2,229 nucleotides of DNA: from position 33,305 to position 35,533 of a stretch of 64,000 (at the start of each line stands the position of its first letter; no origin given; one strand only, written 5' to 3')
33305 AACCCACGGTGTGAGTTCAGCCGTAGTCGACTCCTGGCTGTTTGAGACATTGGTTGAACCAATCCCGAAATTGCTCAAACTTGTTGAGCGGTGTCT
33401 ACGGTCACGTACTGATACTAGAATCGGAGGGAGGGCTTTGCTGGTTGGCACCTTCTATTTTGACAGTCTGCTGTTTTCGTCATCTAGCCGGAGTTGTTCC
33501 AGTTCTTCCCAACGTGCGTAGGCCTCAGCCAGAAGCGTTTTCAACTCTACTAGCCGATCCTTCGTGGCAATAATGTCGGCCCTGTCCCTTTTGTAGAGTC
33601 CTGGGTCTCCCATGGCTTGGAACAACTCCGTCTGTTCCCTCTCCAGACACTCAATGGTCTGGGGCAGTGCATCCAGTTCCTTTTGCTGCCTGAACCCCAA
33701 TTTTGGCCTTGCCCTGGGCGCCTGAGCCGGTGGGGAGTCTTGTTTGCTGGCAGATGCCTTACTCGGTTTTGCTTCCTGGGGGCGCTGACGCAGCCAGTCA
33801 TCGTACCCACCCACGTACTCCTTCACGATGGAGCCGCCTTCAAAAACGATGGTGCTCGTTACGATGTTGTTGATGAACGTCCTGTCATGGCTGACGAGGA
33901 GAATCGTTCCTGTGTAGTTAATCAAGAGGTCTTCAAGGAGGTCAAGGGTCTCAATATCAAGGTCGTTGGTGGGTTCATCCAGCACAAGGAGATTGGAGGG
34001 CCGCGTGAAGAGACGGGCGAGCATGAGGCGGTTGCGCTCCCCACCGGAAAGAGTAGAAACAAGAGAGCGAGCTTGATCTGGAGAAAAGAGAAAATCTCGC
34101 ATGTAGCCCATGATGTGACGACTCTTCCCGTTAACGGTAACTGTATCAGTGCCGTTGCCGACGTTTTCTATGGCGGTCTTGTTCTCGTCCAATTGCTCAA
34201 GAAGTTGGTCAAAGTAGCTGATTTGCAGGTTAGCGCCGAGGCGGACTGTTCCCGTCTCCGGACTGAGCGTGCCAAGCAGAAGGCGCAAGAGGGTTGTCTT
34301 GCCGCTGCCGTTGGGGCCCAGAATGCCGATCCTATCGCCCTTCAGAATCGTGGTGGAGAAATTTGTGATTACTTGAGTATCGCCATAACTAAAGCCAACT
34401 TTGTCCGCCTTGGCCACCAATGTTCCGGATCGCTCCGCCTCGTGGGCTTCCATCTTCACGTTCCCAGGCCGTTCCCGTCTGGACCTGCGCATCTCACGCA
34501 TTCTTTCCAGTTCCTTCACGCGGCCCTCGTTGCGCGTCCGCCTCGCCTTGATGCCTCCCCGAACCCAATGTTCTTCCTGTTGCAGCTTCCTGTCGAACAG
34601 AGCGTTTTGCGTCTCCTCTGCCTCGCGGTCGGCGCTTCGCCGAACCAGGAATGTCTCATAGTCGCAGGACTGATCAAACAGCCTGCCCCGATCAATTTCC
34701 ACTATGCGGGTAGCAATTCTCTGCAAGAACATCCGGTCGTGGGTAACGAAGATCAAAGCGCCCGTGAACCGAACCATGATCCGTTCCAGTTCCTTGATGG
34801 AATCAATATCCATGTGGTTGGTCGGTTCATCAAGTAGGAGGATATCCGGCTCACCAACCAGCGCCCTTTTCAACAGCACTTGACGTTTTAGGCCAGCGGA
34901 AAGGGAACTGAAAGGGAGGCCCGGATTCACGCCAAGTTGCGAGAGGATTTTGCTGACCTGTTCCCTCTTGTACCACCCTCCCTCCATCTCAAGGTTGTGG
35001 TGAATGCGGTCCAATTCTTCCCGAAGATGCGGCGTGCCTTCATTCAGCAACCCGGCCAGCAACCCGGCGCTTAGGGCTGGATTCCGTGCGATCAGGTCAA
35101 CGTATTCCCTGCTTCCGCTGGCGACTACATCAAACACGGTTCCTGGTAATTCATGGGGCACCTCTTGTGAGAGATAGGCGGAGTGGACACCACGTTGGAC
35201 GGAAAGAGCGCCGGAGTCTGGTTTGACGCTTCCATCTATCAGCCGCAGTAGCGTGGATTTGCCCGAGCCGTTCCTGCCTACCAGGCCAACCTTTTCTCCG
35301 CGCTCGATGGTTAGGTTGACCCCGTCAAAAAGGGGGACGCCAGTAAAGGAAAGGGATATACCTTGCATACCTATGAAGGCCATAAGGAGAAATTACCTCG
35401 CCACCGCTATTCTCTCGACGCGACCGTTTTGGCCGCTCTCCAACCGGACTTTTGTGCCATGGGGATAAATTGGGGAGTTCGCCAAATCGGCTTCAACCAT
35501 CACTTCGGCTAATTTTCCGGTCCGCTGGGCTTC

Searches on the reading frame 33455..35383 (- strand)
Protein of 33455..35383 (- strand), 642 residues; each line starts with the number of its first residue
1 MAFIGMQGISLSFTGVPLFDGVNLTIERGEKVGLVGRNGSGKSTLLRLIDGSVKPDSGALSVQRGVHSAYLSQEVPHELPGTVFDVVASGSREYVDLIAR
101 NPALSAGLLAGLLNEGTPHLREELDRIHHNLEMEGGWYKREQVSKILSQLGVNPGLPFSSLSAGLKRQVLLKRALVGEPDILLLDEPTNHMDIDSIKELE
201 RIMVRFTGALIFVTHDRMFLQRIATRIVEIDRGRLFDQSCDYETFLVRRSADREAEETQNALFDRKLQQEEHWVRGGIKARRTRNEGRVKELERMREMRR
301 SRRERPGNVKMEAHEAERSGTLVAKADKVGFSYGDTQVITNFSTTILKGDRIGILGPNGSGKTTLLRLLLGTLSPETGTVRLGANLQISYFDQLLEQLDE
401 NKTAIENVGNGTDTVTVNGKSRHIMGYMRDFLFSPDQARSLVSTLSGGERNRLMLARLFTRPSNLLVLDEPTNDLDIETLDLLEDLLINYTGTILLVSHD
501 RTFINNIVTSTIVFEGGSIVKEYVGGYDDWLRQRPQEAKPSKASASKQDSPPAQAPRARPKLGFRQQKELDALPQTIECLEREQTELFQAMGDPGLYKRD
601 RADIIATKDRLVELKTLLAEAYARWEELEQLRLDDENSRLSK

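Call 32: find_encoding_contigs(protein=window:33455-35383:-, flank=4000, max_places=10)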
Protein window:33455-35383:- (642 aa): no gene with exactly this product is on record in the collection.

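Call 39: find_homologous_proteins(query=window:33455-35383:-, max_evalue=1e-50)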
Query window:33455-35383:- (642 aa): 8000 proteins with E <= 1e-50 among 8000 candidates; the best 120 are listed.
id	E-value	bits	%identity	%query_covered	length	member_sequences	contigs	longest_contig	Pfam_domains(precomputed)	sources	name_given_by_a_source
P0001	0.0e+0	1242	88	100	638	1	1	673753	PF00005.34,PF13476.13,PF13555.13,PF13401.13,PF02463.26,PF13304.13,PF13191.13,PF12848.14,PF16326.11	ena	-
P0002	0.0e+0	1242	88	100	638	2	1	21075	PF00005.34,PF00006.32,PF13476.13,PF13555.13,PF02463.26,PF13304.13,PF13191.13,PF12848.14,PF16326.11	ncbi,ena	-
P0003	0.0e+0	1238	88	100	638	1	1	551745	PF00005.34,PF13476.13,PF13555.13,PF13401.13,PF02463.26,PF13304.13,PF13191.13,PF12848.14,PF16326.11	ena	-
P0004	0.0e+0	1238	87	100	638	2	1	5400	PF00005.34,PF00006.32,PF13476.13,PF13555.13,PF13401.13,PF02463.26,PF13304.13,PF12848.14,PF16326.11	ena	-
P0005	0.0e+0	1233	88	100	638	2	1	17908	PF00005.34,PF00006.32,PF13555.13,PF02463.26,PF13304.13,PF12848.14,PF16326.11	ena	-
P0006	0.0e+0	1231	87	100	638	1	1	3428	PF00005.34,PF00006.32,PF13476.13,PF13555.13,PF02463.26,PF13304.13,PF13191.13,PF12848.14,PF16326.11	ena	-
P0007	0.0e+0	1231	88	100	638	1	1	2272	PF00005.34,PF00006.32,PF13476.13,PF13555.13,PF02463.26,PF13304.13,PF12848.14,PF16326.11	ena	-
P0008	0.0e+0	1230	87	100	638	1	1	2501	PF00005.34,PF00006.32,PF13476.13,PF13555.13,PF13401.13,PF02463.26,PF13304.13,PF12848.14,PF16326.11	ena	-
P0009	0.0e+0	1230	88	100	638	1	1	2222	PF00005.34,PF00006.32,PF13476.13,PF13555.13,PF02463.26,PF13304.13,PF12848.14,PF16326.11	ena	-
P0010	0.0e+0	1230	88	100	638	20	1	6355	PF00005.34,PF00006.32,PF13476.13,PF13555.13,PF02463.26,PF13304.13,PF13191.13,PF12848.14,PF16326.11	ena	-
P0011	0.0e+0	1227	87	100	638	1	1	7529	PF00005.34,PF00006.32,PF13476.13,PF13555.13,PF02463.26,PF13304.13,PF13191.13,PF12848.14,PF16326.11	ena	-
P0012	0.0e+0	1227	86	100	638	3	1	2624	PF00005.34,PF00006.32,PF13476.13,PF13555.13,PF13401.13,PF02463.26,PF13304.13,PF12848.14,PF16326.11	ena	-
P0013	0.0e+0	1227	88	100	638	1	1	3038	PF00005.34,PF13476.13,PF13555.13,PF02463.26,PF13304.13,PF12848.14,PF16326.11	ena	-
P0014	0.0e+0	1225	87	100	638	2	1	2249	PF00005.34,PF00006.32,PF13476.13,PF13555.13,PF13401.13,PF02463.26,PF13304.13,PF13191.13,PF12848.14,PF16326.11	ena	-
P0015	0.0e+0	1223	86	100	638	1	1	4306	PF00005.34,PF00006.32,PF13476.13,PF13555.13,PF13401.13,PF02463.26,PF13304.13,PF13191.13,PF12848.14,PF16326.11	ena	-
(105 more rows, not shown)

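Call 40: find_encoding_contigs(protein=P0001, flank=10000, max_places=3)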
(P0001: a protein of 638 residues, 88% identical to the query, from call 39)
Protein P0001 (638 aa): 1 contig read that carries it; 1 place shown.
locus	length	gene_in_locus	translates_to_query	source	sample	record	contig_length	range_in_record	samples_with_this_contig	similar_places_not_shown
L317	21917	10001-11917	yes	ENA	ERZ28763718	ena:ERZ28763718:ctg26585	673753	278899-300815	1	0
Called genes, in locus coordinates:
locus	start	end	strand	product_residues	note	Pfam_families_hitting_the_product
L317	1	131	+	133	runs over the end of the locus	PF01527:HTH_Tnp_1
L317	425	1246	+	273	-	PF13565:HTH_32 (weak), PF00665:rve, PF13683:rve_3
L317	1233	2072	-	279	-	PF13276:HTH_21, PF00665:rve, PF13683:rve_3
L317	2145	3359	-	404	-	PF00872:Transposase_mut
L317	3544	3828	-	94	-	PF01527:HTH_Tnp_1, PF13518:HTH_28 (weak)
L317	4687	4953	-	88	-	-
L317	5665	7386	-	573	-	-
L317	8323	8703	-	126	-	PF01609:DDE_Tnp_1 (weak), PF13701:DDE_Tnp_1_4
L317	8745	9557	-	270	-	PF13701:DDE_Tnp_1_4, PF01609:DDE_Tnp_1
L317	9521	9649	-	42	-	-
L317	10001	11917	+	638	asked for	PF00005:ABC_tran, PF02463:SMC_N (faint), PF13476:AAA_23 (faint), PF13555:AAA_29 (faint), PF13191:AAA_16 (faint), PF12848:ABC_tran_Xtn (weak), PF00005:ABC_tran, PF16326:ABC_tran_CTD, +2 more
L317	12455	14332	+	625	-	-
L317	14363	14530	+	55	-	-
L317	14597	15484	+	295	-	PF02195:ParB_N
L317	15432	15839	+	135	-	PF01555:N6_N4_Mtase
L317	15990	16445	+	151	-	PF11149:DUF2924 (weak), PF18755:RAMA, PF14267:DUF4357 (faint)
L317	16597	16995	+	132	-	-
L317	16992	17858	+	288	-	-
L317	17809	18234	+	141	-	PF02653:BPD_transp_2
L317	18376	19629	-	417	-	PF13433:Peripla_BP_5, PF13458:Peripla_BP_6, PF01094:ANF_receptor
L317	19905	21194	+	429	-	-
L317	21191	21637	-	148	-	PF00872:Transposase_mut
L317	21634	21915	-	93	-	PF00872:Transposase_mut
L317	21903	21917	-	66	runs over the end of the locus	PF00872:Transposase_mut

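Call 41: find_encoding_contigs(protein=P0003, flank=10000, max_places=3)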
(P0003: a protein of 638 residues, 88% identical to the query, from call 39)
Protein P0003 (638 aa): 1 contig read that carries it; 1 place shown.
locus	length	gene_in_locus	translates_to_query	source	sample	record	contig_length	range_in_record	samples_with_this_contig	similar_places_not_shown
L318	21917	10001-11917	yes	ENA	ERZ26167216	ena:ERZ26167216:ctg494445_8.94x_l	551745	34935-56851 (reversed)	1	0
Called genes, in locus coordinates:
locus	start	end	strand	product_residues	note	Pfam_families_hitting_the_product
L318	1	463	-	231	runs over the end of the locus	PF01968:Hydantoinase_A (faint), PF19278:Hydant_A_C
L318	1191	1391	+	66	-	-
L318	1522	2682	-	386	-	PF05378:Hydant_A_N, PF01968:Hydantoinase_A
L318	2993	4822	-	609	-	-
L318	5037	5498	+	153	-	PF00903:Glyoxalase (weak)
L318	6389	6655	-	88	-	-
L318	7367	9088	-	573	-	-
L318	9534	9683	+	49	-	-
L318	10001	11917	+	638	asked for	PF00005:ABC_tran, PF02463:SMC_N (faint), PF13476:AAA_23 (faint), PF13555:AAA_29 (faint), PF13191:AAA_16 (faint), PF12848:ABC_tran_Xtn (weak), PF00005:ABC_tran, PF16326:ABC_tran_CTD, +2 more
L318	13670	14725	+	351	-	PF00296:Bac_luciferase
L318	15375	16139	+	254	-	PF00106:adh_short, PF08659:KR, PF13561:adh_short_C2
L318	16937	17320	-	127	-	PF01042:Ribonuc_L-PSP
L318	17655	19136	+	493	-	PF01609:DDE_Tnp_1, PF13751:DDE_Tnp_1_6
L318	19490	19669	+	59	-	-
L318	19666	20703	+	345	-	PF13384:HTH_23 (faint), PF13565:HTH_32, PF00665:rve, PF13683:rve_3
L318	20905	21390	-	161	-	PF04461:YajQ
